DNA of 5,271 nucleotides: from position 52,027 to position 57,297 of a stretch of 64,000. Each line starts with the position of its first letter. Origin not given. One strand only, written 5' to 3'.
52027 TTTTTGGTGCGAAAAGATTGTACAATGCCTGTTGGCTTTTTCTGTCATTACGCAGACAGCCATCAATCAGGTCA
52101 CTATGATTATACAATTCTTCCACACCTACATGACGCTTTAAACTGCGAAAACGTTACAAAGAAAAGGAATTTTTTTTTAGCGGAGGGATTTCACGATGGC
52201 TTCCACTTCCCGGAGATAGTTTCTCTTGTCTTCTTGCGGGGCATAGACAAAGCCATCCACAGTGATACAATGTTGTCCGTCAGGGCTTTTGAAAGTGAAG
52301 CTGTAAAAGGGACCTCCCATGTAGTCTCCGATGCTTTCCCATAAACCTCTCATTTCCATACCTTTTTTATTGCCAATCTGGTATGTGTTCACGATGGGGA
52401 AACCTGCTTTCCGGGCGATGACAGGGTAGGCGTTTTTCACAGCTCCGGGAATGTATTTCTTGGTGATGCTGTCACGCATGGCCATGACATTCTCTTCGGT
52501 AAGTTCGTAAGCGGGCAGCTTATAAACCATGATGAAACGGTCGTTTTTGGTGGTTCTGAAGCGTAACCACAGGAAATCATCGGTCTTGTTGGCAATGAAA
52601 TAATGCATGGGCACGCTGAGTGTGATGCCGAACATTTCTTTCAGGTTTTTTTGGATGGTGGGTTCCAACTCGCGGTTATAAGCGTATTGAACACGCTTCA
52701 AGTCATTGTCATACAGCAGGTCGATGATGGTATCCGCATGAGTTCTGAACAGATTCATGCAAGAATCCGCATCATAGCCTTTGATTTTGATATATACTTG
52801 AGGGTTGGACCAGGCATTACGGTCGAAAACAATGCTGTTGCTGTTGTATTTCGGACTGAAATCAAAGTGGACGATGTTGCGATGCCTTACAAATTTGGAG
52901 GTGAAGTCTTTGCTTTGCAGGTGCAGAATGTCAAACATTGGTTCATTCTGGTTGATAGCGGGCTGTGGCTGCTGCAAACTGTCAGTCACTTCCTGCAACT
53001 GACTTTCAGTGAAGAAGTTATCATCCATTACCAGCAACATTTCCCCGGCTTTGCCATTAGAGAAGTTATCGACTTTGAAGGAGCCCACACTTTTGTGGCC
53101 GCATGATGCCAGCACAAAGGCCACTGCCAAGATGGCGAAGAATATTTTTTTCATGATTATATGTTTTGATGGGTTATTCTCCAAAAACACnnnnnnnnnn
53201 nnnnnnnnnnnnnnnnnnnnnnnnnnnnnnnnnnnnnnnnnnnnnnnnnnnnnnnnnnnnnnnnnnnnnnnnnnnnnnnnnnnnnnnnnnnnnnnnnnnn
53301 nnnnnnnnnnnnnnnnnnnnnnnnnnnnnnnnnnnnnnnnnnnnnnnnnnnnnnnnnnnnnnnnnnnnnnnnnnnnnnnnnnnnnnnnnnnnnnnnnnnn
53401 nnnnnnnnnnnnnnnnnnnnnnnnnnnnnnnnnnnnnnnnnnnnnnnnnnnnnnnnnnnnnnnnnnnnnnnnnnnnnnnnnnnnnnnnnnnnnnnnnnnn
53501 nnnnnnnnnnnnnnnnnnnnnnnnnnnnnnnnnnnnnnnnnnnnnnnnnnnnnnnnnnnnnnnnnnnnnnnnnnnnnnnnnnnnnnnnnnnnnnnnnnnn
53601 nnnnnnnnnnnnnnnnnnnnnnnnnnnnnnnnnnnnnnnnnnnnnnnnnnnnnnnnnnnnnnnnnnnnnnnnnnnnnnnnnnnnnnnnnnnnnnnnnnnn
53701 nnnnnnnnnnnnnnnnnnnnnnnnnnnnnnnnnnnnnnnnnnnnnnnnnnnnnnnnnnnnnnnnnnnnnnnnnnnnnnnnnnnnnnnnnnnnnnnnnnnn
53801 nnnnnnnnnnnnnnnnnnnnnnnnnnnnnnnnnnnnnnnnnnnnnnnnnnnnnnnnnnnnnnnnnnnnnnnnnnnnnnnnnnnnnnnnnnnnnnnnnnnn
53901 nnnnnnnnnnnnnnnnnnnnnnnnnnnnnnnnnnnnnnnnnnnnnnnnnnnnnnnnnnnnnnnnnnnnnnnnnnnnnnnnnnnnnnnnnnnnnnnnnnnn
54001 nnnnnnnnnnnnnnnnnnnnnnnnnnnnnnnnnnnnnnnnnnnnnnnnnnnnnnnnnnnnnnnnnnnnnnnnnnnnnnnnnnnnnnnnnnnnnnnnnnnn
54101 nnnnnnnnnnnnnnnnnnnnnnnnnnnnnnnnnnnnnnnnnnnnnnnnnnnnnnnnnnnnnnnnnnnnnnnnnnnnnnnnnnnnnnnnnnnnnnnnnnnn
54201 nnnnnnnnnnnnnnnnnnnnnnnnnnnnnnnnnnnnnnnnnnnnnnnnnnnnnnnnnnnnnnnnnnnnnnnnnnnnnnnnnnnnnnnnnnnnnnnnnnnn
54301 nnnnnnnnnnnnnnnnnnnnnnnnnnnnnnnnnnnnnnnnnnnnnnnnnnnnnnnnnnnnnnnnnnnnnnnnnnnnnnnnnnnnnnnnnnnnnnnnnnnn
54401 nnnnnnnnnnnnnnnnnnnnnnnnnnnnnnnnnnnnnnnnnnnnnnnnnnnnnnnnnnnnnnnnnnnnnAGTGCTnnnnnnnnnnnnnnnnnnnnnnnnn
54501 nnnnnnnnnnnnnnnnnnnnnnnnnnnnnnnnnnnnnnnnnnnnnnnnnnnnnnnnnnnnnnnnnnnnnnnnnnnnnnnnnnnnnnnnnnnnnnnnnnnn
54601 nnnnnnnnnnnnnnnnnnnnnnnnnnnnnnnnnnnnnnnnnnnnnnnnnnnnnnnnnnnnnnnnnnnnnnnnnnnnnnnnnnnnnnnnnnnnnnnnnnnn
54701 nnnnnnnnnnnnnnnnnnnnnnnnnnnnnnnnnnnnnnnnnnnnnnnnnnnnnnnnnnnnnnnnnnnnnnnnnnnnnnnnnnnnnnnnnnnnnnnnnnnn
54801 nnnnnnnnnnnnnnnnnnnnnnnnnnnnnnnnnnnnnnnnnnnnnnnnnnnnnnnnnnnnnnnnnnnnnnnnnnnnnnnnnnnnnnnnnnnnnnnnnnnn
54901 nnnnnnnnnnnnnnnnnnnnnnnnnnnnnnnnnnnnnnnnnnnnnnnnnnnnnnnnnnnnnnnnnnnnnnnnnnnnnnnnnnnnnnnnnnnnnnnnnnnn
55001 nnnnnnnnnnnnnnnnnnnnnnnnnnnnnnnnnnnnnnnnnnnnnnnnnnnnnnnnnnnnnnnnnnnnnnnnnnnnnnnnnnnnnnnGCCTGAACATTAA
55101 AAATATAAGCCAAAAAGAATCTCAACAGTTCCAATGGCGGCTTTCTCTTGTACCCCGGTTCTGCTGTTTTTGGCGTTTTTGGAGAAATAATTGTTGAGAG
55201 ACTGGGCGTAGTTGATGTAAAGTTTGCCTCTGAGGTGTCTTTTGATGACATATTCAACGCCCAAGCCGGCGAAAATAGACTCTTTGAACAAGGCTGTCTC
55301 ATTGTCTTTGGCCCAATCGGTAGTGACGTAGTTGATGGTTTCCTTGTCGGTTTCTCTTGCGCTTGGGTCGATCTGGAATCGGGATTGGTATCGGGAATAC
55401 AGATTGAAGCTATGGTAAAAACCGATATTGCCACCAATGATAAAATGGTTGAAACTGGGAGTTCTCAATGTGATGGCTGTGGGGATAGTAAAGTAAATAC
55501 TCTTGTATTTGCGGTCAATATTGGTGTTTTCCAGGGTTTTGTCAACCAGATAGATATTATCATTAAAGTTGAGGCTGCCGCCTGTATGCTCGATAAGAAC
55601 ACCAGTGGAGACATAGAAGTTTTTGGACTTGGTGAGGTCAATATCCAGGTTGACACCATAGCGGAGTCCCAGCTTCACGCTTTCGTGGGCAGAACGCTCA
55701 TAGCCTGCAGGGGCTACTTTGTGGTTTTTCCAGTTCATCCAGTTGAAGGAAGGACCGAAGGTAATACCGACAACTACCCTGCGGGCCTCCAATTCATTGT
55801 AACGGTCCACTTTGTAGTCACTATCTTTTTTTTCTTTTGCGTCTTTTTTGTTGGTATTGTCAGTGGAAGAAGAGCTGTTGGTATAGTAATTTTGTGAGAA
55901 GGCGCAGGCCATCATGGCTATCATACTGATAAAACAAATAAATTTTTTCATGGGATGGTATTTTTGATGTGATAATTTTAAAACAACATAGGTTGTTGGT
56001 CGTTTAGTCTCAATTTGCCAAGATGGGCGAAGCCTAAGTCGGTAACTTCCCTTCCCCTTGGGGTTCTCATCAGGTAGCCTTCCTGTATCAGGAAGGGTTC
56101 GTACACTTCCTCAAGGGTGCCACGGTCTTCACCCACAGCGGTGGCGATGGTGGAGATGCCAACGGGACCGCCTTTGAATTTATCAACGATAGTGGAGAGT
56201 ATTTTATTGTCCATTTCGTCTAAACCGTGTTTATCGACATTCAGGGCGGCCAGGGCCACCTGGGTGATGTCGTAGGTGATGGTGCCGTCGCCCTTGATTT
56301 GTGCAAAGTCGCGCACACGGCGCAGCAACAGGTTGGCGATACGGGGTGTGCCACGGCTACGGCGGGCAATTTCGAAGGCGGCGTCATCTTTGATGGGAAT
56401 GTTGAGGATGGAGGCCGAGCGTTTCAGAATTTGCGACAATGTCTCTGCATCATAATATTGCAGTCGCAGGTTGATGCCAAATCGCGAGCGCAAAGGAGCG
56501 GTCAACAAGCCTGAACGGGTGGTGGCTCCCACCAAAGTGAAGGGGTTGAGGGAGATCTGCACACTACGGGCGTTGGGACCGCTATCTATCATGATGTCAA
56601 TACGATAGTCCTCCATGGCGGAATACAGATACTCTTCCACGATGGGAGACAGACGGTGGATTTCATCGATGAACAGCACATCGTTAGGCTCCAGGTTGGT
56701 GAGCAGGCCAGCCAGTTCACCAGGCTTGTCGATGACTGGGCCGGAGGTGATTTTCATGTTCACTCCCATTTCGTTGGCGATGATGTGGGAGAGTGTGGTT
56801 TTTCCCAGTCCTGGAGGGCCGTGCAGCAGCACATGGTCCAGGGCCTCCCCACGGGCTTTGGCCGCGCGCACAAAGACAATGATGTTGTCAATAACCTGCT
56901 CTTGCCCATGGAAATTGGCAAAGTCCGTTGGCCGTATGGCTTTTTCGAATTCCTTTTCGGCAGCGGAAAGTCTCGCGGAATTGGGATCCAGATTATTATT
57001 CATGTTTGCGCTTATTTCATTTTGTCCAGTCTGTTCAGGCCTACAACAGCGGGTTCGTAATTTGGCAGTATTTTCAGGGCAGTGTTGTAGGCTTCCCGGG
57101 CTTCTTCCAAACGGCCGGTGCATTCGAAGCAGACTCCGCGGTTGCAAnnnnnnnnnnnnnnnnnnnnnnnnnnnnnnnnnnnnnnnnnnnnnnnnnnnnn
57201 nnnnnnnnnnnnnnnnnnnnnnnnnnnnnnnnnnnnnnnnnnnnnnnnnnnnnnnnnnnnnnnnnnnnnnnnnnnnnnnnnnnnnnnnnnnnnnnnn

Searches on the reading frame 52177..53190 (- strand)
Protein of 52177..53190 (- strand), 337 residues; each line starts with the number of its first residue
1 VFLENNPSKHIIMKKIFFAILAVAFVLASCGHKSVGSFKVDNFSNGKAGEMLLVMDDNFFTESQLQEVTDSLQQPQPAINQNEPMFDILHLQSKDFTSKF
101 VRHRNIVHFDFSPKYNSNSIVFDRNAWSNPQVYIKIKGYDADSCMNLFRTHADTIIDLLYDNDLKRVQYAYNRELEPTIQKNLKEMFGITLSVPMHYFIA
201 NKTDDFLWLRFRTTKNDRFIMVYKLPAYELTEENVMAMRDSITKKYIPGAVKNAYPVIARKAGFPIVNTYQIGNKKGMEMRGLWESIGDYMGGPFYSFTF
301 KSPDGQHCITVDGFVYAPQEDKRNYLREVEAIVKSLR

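Call 3: search_protein_families(library=pfam, proteins=[window:52177-53190:-], max_evalue=0.1)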
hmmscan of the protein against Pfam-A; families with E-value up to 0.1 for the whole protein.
window:52177-53190:- (337 aa): 3 families
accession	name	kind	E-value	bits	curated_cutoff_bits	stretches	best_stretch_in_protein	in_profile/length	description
PF16125.10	DUF4837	-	3.2e-81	273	25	1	44-335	1-295/295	Domain of unknown function (DUF4837)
PF05424.16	Duffy_binding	-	0.012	16.1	25.5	1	138-188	60-109/186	Duffy binding domain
PF08139.17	LPAM_1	-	0.053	14.4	20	0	13-30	1-17/18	Prokaryotic membrane lipoprotein lipid attachment site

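Call 4: search_protein_families(library=ncbifam, proteins=[window:52177-53190:-], max_evalue=0.1)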
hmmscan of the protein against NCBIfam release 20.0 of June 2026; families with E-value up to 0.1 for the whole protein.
window:52177-53190:- (337 aa): 3 families
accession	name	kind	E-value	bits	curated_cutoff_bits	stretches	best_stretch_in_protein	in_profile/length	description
NF047847.2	SS_mature_LptM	equivalog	0.0029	17.6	27.7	1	13-33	1-23/31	LPS translocon maturation chaperone LptM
NF047408.1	SA0632_fam_LP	equivalog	0.016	14.9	70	1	13-33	1-21/68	SA0632 family lipoprotein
NF041193.1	lipo_SP0191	subfamily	0.032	14.2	75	1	13-36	1-24/190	SP0191 family lipoprotein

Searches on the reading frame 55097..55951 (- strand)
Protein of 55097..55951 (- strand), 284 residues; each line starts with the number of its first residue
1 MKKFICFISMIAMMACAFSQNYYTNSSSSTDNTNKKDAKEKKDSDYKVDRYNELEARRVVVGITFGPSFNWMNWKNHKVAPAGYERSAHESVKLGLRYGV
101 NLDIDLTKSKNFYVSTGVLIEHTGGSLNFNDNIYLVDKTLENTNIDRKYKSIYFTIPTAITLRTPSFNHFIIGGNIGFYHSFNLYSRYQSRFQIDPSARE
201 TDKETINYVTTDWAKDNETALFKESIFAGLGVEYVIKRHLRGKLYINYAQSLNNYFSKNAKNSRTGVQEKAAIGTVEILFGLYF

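Call 29: search_protein_families(library=pfam, proteins=[window:55097-55951:-], max_evalue=0.001)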
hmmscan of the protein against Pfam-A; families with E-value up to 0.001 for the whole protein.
window:55097-55951:- (284 aa): 1 family
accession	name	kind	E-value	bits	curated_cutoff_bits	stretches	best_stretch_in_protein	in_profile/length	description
PF13568.12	OMP_b-brl_2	-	2e-06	28.4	27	1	57-256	7-174/175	Outer membrane protein beta-barrel domain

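Call 62: search_protein_families(library=ncbifam, proteins=[window:55097-55951:-], max_evalue=0.01)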
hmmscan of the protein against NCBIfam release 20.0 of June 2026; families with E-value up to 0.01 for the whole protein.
window:55097-55951:- (284 aa): 0 families

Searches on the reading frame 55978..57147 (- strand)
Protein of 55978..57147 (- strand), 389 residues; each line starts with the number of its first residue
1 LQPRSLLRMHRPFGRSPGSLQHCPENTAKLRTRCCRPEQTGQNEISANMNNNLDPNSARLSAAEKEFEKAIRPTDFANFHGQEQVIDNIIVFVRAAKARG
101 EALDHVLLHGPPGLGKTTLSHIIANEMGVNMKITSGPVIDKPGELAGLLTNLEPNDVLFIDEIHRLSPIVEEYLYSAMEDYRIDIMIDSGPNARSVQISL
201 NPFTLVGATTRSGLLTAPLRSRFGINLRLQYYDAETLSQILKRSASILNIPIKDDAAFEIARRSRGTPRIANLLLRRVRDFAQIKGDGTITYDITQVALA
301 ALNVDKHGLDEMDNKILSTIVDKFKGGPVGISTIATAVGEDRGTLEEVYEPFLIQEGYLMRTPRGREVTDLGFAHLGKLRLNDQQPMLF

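Call 29: search_protein_families(library=pfam, proteins=[window:55978-57147:-], max_evalue=0.001)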
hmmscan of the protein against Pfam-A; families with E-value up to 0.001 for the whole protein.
window:55978-57147:- (389 aa): 12 families
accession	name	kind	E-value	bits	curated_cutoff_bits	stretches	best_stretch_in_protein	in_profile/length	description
PF05496.18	RuvB_N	-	2e-76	255.6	27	1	71-229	1-159/159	Holliday junction DNA helicase RuvB P-loop domain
PF17864.7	AAA_lid_4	-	5.7e-31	106.5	27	1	232-305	1-74/74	RuvB AAA lid domain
PF05491.19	RuvB_C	-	3.8e-25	88.1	24.7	1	307-376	2-71/72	RuvB C-terminal winged helix domain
PF00004.35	AAA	-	4e-20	73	21.2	1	106-230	1-130/131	ATPase family associated with various cellular activities (AAA)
PF07728.20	AAA_5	-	1e-06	29.2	22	0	149-223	61-139/139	AAA domain (dynein-related subfamily)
PF07726.17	AAA_3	-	5.8e-05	23.4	27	0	105-132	1-28/131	ATPase family associated with various cellular activities (AAA)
PF08298.17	AAA_PrkA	-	7e-05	22.5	25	1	72-142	53-126/358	PrkA AAA domain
PF01078.27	Mg_chelatase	-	0.00057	19.8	20.3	0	104-123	23-42/207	Magnesium chelatase, subunit ChlI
PF13191.12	AAA_16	-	0.00065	20.7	32.6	0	81-125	4-46/167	AAA ATPase domain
PF06068.19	TIP49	-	0.00073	19.3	23.8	0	80-133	27-80/347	TIP49 P-loop domain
PF13401.12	AAA_22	-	0.00088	20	27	0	105-125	7-27/130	AAA domain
PF02367.23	TsaE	-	0.00095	19.6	26.6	0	100-135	18-53/128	Threonylcarbamoyl adenosine biosynthesis protein TsaE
